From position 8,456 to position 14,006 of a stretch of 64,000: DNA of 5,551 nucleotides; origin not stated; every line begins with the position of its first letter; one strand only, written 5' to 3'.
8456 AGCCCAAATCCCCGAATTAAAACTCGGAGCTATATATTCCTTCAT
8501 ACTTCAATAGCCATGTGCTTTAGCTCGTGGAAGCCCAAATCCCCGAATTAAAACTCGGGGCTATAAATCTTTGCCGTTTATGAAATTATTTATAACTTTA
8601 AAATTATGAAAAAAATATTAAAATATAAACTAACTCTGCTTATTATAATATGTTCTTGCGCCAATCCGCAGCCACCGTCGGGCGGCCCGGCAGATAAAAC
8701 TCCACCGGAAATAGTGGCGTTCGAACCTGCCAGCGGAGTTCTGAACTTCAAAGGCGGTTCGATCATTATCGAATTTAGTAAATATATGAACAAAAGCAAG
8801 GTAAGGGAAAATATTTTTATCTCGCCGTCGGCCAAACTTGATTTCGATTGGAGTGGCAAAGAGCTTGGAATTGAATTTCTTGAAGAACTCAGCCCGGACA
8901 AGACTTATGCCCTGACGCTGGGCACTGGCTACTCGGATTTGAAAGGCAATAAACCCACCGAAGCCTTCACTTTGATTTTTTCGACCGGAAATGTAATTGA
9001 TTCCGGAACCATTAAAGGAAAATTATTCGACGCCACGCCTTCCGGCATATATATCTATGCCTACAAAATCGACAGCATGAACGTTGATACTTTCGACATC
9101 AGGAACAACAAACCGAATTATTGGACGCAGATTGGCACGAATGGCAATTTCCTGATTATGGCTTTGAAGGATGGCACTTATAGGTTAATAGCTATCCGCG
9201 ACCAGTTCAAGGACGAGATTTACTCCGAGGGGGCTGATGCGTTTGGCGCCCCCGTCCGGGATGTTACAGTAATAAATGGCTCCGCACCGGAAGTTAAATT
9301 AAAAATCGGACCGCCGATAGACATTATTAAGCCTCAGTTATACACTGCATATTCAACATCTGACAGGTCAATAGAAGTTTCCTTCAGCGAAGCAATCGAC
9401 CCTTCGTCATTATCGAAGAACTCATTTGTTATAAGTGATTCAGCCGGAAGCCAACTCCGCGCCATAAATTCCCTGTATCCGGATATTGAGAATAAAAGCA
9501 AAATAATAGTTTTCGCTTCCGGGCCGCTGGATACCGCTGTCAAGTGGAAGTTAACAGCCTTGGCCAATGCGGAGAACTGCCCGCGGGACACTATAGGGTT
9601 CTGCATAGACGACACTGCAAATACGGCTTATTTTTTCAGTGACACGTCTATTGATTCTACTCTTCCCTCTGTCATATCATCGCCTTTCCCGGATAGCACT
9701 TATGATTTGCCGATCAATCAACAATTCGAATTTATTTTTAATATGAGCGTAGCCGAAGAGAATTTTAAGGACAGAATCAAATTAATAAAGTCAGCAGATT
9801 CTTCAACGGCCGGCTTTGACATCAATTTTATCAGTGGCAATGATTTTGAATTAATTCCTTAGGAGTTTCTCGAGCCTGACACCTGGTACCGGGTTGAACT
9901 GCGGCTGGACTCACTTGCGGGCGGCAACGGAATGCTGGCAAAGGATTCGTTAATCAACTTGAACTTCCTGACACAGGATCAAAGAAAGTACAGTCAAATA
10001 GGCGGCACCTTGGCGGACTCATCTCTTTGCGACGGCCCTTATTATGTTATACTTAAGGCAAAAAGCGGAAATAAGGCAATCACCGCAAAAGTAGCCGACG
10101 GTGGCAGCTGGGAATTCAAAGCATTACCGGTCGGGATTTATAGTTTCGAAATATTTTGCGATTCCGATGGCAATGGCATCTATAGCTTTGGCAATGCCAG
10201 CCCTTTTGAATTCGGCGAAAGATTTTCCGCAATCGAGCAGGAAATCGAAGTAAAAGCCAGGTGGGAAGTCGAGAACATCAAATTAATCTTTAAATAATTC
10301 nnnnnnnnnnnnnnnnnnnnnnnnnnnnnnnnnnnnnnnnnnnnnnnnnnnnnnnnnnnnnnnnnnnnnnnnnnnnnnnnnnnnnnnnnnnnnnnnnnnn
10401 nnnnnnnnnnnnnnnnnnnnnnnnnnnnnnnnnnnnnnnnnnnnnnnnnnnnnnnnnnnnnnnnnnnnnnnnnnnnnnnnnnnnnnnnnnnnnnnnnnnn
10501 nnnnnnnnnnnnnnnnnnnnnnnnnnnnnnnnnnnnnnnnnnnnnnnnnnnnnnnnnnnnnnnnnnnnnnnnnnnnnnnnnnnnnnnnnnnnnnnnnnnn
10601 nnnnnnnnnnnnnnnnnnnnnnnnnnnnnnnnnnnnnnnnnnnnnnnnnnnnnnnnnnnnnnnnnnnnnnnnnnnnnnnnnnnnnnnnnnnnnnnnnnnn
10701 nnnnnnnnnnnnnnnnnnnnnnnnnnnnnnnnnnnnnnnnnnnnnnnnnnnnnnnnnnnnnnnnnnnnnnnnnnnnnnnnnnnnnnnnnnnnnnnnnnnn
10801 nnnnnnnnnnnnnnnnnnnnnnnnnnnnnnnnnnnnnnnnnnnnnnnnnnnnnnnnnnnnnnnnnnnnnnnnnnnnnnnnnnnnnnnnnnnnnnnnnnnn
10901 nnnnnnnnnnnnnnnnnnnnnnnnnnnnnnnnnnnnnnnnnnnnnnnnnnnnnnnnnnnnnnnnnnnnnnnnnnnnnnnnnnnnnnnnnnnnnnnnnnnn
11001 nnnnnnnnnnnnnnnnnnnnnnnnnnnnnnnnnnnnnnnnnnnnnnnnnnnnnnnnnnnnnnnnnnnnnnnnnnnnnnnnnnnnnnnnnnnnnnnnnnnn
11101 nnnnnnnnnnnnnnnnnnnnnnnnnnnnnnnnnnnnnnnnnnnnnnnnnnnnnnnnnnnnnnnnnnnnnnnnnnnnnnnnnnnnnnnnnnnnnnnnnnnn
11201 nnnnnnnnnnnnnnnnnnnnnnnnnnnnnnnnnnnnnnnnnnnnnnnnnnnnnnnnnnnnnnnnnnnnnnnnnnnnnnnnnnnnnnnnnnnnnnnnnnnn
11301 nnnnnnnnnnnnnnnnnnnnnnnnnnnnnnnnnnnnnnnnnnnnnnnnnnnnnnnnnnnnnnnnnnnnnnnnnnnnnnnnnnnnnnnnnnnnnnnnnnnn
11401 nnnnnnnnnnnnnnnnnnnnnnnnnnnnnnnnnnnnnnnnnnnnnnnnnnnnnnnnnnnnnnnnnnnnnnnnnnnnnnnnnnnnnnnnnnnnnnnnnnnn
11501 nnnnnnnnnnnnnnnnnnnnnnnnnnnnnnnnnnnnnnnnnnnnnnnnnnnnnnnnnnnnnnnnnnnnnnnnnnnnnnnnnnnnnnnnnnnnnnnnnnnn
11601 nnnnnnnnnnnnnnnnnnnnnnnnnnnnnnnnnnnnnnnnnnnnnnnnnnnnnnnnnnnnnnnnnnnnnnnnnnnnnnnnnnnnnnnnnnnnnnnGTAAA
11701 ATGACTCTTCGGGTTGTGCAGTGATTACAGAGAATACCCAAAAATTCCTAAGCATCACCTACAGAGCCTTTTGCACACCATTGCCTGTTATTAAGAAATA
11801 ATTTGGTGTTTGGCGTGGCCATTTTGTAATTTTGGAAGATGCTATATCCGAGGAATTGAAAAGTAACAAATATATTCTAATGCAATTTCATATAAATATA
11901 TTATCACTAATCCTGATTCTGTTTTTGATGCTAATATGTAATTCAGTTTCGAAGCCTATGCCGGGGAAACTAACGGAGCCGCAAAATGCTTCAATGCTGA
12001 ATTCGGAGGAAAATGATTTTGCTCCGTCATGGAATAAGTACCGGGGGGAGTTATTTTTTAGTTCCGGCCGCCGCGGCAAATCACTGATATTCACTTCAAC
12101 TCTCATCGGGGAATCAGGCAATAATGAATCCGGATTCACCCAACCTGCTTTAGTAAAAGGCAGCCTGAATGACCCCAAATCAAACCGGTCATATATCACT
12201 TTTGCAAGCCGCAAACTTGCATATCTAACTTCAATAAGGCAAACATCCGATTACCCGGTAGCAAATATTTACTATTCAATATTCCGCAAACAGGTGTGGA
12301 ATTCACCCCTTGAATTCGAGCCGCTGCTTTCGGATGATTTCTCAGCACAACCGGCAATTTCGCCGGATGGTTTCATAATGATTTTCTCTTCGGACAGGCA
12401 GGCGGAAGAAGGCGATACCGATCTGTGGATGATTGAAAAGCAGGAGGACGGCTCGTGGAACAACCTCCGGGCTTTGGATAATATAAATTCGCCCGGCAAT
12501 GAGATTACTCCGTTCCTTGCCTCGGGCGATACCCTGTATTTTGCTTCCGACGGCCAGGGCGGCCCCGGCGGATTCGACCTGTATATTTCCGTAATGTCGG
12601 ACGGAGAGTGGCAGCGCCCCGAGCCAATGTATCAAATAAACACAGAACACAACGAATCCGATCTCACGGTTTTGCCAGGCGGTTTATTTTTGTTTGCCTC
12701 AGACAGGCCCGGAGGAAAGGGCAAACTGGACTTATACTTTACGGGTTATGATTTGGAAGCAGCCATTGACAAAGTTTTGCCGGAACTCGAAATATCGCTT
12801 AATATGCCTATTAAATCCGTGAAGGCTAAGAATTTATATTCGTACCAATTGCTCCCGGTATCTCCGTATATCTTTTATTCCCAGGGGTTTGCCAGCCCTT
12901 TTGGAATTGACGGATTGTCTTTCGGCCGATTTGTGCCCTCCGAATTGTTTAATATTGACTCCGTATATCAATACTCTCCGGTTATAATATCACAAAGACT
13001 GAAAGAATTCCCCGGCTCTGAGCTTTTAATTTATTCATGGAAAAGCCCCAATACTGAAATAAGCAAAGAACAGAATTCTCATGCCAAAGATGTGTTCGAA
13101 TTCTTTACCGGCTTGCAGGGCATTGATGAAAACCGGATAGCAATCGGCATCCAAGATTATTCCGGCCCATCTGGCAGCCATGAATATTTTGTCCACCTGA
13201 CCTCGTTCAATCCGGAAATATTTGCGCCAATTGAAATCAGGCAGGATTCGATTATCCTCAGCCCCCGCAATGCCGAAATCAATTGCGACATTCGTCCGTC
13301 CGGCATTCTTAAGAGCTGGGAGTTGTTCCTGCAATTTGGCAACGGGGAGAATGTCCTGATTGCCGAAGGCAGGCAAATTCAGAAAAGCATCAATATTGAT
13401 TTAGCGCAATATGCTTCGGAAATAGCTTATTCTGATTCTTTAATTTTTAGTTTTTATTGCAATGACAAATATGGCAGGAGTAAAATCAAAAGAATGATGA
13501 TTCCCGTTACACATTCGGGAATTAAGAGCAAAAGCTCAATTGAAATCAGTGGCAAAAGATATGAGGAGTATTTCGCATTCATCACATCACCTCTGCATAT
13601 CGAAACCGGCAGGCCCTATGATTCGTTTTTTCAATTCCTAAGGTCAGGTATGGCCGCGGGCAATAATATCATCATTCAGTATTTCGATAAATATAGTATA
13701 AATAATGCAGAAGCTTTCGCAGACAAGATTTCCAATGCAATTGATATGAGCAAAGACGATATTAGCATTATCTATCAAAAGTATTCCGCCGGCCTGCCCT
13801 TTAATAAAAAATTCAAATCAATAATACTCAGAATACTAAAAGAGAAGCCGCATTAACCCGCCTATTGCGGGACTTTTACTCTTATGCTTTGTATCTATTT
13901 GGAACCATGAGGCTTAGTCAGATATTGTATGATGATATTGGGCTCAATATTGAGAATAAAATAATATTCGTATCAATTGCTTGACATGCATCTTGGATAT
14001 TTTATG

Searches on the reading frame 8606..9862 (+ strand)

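Call 21: search_protein_families(library=pfam, proteins=[window:8606-9862:+], max_evalue=0.001)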
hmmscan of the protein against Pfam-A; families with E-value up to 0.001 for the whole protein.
window:8606-9862:+ (418 aa): 2 families
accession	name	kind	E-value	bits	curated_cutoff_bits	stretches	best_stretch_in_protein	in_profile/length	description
PF13205.12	Big_5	-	1.2e-21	77.8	23.6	1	30-127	1-105/105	Bacterial Ig-like domain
PF14686.12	fn3_3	-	5.3e-06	26.6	24.4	1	161-202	14-57/75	Polysaccharide lyase family 4, domain II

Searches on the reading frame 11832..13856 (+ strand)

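Call 21: search_protein_families(library=pfam, proteins=[window:11832-13856:+], max_evalue=0.001)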
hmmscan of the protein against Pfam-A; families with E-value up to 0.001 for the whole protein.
window:11832-13856:+ (674 aa): 1 family
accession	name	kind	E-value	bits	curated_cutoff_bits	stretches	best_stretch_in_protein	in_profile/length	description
PF07676.18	PD40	-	6e-15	55.2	20.9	2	172-200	12-38/38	WD40-like Beta Propeller Repeat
